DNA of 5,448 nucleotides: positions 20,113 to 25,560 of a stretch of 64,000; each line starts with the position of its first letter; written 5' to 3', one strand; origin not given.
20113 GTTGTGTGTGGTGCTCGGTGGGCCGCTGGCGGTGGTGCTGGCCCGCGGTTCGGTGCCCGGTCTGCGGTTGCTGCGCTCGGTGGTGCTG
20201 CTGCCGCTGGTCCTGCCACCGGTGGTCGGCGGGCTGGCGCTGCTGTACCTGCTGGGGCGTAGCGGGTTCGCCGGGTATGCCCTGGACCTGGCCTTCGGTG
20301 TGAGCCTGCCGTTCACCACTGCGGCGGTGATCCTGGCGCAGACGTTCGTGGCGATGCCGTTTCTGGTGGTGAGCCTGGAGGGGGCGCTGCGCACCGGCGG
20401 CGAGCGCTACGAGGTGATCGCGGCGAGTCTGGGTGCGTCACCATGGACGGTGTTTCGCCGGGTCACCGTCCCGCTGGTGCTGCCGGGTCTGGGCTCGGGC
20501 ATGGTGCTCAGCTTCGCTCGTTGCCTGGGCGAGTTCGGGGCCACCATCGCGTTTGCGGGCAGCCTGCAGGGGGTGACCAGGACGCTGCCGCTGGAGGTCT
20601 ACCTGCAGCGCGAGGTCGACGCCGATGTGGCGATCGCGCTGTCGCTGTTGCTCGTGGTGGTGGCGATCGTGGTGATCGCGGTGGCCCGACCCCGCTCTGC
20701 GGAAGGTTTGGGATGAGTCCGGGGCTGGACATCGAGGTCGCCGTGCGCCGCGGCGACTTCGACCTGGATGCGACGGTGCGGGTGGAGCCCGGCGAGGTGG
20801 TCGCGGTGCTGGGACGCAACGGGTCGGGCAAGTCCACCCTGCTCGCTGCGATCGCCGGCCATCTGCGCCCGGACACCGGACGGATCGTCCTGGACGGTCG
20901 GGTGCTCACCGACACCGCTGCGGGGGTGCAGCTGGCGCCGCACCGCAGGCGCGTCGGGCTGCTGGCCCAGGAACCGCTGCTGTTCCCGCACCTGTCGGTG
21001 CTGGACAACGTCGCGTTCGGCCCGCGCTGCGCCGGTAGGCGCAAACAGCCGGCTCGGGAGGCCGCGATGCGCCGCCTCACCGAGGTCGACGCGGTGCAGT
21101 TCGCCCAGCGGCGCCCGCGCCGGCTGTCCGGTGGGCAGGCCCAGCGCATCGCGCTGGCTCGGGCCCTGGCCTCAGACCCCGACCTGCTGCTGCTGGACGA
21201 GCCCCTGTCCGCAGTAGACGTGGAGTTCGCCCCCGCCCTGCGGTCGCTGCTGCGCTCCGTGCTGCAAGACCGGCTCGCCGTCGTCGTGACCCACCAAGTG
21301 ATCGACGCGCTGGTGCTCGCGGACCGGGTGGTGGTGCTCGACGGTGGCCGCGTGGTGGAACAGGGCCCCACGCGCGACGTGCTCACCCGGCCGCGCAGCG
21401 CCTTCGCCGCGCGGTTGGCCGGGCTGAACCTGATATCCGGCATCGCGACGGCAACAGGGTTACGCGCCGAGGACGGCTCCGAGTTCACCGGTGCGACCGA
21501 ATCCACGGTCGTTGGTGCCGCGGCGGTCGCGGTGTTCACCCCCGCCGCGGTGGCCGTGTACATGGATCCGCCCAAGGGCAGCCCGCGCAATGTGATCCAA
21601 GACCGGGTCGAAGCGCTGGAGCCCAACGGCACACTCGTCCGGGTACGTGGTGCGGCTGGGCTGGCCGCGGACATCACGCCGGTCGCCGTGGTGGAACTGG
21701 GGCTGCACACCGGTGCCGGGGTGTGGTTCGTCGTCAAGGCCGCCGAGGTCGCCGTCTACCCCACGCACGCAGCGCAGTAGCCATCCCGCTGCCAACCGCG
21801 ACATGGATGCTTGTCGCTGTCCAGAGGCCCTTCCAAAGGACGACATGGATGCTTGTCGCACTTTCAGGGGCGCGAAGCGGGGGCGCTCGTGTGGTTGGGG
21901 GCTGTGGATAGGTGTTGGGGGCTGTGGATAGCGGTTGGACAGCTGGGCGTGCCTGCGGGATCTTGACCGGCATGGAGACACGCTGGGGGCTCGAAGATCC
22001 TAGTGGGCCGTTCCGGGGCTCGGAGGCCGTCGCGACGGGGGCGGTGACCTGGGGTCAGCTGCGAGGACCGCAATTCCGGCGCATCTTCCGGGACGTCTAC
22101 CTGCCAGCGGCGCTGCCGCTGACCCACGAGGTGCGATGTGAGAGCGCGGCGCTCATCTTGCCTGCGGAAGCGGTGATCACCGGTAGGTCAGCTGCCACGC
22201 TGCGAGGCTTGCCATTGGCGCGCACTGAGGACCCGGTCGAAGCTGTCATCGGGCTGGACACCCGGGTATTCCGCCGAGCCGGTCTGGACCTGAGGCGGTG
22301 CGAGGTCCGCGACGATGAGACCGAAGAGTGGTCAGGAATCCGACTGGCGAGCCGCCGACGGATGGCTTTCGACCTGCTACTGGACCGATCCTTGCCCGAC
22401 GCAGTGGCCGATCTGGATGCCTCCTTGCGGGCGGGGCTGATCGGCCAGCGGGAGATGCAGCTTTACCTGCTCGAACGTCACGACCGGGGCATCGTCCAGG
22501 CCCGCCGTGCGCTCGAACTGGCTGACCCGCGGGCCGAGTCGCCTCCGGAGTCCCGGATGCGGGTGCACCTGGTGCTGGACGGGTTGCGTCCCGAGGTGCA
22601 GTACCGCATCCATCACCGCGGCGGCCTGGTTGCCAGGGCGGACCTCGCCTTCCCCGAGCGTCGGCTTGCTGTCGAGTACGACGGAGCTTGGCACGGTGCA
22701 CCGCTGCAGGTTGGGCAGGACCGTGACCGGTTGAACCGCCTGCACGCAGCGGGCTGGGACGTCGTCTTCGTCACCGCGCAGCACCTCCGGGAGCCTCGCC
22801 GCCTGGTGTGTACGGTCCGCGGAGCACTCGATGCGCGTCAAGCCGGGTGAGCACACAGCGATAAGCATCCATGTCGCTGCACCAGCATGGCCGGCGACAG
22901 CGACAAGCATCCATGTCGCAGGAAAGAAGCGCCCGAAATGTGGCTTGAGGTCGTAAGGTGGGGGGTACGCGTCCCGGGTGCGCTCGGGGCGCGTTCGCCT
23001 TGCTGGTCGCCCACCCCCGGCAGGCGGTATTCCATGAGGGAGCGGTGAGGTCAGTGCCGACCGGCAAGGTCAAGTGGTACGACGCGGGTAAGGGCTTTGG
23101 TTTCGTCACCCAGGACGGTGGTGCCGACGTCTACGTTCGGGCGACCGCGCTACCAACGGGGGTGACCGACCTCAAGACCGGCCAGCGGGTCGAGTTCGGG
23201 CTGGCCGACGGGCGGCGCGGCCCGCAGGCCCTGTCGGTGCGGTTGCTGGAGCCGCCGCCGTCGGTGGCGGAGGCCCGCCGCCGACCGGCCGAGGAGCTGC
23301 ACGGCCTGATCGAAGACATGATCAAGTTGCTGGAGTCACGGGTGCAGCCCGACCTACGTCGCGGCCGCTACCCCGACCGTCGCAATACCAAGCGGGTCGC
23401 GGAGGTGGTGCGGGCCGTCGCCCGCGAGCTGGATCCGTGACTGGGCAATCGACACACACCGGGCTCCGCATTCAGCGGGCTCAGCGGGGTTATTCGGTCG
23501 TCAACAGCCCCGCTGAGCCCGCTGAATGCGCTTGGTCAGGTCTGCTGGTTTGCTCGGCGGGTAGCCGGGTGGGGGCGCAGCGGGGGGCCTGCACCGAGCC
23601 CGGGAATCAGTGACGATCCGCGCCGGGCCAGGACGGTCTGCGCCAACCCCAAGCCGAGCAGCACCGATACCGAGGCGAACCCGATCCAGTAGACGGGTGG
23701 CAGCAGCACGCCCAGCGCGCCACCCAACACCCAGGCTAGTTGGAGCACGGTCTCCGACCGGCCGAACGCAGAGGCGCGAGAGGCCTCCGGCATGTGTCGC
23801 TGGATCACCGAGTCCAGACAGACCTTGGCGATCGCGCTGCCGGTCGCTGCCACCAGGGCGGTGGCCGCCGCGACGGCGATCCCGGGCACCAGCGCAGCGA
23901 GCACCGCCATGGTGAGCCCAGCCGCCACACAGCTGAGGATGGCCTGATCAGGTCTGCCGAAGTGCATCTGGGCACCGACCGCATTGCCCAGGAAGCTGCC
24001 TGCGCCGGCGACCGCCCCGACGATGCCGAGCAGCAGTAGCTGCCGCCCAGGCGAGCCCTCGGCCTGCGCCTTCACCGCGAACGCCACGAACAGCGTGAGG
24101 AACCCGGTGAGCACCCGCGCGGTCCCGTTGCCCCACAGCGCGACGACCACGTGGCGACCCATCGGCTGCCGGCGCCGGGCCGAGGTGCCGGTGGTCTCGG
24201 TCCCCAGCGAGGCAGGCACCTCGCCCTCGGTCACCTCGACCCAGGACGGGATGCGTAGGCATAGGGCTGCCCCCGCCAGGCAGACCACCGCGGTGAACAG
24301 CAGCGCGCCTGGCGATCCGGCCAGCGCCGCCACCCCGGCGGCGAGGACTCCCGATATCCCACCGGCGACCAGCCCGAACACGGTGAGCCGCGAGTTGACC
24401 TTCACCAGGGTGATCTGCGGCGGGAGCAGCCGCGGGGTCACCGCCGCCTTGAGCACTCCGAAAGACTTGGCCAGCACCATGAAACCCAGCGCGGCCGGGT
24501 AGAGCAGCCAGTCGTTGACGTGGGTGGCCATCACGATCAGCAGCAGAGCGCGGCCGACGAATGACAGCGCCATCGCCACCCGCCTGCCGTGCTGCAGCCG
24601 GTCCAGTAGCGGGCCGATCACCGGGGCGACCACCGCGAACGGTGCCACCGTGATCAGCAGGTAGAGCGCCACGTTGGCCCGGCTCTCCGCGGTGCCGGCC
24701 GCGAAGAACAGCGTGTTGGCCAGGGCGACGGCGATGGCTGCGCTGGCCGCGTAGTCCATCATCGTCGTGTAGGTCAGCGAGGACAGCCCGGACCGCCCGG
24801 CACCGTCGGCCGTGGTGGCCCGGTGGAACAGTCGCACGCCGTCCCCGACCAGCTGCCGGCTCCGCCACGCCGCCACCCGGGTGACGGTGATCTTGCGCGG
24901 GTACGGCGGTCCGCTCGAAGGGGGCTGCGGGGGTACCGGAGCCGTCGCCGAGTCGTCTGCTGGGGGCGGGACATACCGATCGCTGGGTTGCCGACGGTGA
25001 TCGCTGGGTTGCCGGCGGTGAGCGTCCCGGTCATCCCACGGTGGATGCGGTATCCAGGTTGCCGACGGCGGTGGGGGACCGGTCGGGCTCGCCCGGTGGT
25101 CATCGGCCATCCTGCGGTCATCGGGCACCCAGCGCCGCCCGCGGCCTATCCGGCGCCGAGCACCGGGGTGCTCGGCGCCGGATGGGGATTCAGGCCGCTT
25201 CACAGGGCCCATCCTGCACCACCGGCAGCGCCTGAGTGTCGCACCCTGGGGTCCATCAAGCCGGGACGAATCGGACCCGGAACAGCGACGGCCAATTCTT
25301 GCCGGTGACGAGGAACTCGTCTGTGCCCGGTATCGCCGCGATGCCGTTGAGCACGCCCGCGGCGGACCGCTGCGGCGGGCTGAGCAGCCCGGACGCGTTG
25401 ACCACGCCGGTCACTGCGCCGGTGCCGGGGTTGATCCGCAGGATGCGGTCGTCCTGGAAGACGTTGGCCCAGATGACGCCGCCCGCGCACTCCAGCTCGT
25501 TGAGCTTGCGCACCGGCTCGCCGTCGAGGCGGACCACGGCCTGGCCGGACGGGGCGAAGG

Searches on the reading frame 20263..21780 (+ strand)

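Call 8: search_protein_families(library=pfam, proteins=[window:20263-21780:+], max_evalue=0.01)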
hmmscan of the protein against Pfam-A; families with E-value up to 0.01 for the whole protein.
window:20263-21780:+ (505 aa): 8 families
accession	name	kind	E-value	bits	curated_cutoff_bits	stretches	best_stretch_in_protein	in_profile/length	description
PF00005.33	ABC_tran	-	9.8e-35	120.6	25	1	170-315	4-136/137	ABC transporter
PF03459.23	TOBE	-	2.4e-08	34.5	22.3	1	440-497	2-63/64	TOBE domain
PF13304.12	AAA_21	-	3.2e-07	31.1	27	1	180-198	2-26/304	AAA domain, putative AbiEii toxin, Type IV TA system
PF13555.12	AAA_29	-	7.1e-06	26.1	27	1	164-204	10-49/61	P-loop containing region of AAA domain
PF02463.25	SMC_N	-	0.00025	21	40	0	178-198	25-45/220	RecF/RecN/SMC N terminal domain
PF13476.12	AAA_23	-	0.0038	18.3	27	1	178-198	20-40/201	AAA domain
PF25199.1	nSTAND_NTPase5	-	0.0055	17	34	0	175-203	39-67/145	Novel STAND NTPase 5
PF13191.12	AAA_16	-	0.0082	17.1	32.6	0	169-333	17-159/167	AAA ATPase domain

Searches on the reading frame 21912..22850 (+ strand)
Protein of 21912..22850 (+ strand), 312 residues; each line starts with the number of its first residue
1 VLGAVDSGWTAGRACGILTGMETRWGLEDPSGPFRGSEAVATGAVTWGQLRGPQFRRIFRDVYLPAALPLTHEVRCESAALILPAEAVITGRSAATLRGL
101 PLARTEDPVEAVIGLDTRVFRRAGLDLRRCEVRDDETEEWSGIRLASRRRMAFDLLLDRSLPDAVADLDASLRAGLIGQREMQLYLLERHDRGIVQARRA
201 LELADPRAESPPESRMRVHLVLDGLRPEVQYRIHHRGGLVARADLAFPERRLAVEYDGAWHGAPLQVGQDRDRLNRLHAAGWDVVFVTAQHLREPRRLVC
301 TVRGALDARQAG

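Call 8: search_protein_families(library=pfam, proteins=[window:21912-22850:+], max_evalue=0.01)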
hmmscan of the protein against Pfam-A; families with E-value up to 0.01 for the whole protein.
window:21912-22850:+ (312 aa): 1 family
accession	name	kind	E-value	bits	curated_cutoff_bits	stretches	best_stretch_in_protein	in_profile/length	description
PF18741.7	MTES_1575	-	0.00057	20.4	38.2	1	242-290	26-79/96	REase_MTES_1575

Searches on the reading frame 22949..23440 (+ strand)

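Call 8: search_protein_families(library=pfam, proteins=[window:22949-23440:+], max_evalue=0.01)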
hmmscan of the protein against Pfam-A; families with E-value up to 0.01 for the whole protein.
window:22949-23440:+ (163 aa): 1 family
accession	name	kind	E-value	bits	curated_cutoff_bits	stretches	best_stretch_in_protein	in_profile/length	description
PF00313.28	CSD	-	1.4e-15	57.4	27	1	38-98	2-64/66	'Cold-shock' DNA-binding domain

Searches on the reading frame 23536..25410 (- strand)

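Call 8: search_protein_families(library=pfam, proteins=[window:23536-25410:-], max_evalue=0.01)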
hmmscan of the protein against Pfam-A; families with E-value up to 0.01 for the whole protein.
window:23536-25410:- (624 aa): 1 family
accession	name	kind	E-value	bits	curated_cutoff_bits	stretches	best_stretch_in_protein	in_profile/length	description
PF07690.21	MFS_1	-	1.4e-14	54.2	33.4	1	216-563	5-346/347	Major Facilitator Superfamily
